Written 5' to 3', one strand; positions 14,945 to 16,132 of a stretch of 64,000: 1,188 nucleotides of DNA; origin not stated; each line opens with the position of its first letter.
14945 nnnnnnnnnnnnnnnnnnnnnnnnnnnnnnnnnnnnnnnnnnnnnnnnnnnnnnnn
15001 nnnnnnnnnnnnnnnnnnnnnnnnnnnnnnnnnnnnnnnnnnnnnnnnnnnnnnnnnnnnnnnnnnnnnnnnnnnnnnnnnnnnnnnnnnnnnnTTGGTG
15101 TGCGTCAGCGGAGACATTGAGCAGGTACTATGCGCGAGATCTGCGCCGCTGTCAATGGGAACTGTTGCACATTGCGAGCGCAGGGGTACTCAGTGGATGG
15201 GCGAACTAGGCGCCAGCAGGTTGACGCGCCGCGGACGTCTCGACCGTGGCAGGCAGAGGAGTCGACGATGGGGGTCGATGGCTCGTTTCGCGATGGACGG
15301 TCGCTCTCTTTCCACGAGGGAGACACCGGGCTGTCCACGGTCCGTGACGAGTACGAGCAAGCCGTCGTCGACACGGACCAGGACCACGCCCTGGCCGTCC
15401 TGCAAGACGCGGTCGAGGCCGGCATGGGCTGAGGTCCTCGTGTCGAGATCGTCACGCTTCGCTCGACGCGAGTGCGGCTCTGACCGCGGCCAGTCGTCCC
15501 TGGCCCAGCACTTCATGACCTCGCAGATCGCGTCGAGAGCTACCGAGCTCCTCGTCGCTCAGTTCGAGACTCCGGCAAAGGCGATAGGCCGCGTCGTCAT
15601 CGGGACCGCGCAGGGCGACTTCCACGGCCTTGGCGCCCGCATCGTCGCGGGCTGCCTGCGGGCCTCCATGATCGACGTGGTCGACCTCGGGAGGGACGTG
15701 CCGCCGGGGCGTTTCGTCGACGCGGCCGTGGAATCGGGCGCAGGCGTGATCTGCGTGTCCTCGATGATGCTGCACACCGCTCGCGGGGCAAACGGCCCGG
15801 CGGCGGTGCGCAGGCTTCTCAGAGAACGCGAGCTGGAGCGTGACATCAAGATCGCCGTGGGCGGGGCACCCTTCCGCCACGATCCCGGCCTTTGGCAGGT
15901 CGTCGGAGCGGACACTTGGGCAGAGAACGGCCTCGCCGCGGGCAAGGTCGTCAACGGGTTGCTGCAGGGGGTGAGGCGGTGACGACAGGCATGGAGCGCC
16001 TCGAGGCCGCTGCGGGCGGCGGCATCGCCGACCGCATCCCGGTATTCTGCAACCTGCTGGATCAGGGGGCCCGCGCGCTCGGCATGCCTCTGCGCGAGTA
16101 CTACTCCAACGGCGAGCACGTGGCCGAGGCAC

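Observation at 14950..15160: His-codon leader peptide plus strong terminator: candidate ribosome-mediated attenuator in front of hisIGBHFA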

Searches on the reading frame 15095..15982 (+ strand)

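Call 9: search_protein_families(library=ncbifam, proteins=[window:15266-15982:+])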
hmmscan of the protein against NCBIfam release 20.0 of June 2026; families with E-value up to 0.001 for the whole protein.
window:15266-15982:+ (238 aa): 12 families
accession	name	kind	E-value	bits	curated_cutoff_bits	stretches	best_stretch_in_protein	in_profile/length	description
NF041607.1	dimeth_corrin_MtbC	equivalog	6.8e-22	78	350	1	73-227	46-197/203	dimethylamine corrinoid protein MtbC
TIGR02370.1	pyl_corrinoid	subfamily_domain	9.3e-21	74.1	215.3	1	76-222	51-194/197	methyltransferase cognate corrinoid protein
NF047995.1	corrinoid_MtgC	exception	1.5e-16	60.6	310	1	103-232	88-212/215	glycine betaine-specific corrinoid protein MtgC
NF047996.1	corrin_MtgC_2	exception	9.5e-16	57.9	370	1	96-234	77-211/212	glycine betaine-specific corrinoid protein MtgC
NF002612.0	PRK02261.1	equivalog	2e-11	43.6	110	1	109-200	5-92/148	methylaspartate mutase subunit S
NF040655.1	MtaC_Meth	equivalog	1.4e-10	40.7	420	1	83-172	95-184/253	methanol--corrinoid protein MtaC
NF040669.1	MtaC2_Meth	equivalog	1.1e-09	38.1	450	1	104-203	123-218/267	methanol--corrinoid protein MtaC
TIGR01501.1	MthylAspMutase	equivalog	1.9e-08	34.2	135.8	1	110-200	4-90/134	methylaspartate mutase subunit S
TIGR02082.1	metH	equivalog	5e-08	31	1010.85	1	76-172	699-798/1182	methionine synthase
NF007024.0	PRK09490.1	equivalog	2.6e-07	28.8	1497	1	103-168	747-812/1234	methionine synthase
NF040743.1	ornith_mutase_E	equivalog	1.5e-05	23.2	800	1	109-204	597-696/730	D-ornithine 4,5-aminomutase subunit OraE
NF052513.1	TransRegCarH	equivalog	4.6e-05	22.8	400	1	73-173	132-230/274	HTH-type transcriptional repressor CarH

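Call 49: search_protein_families(library=pfam, proteins=[window:15095-15982:+], max_evalue=0.01)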
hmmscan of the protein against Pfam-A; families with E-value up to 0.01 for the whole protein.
window:15095-15982:+ (295 aa): 1 family
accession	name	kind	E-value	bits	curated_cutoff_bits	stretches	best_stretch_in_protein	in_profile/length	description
PF02310.24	B12-binding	-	3.7e-19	69.2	32.1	1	165-281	1-118/121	B12 binding domain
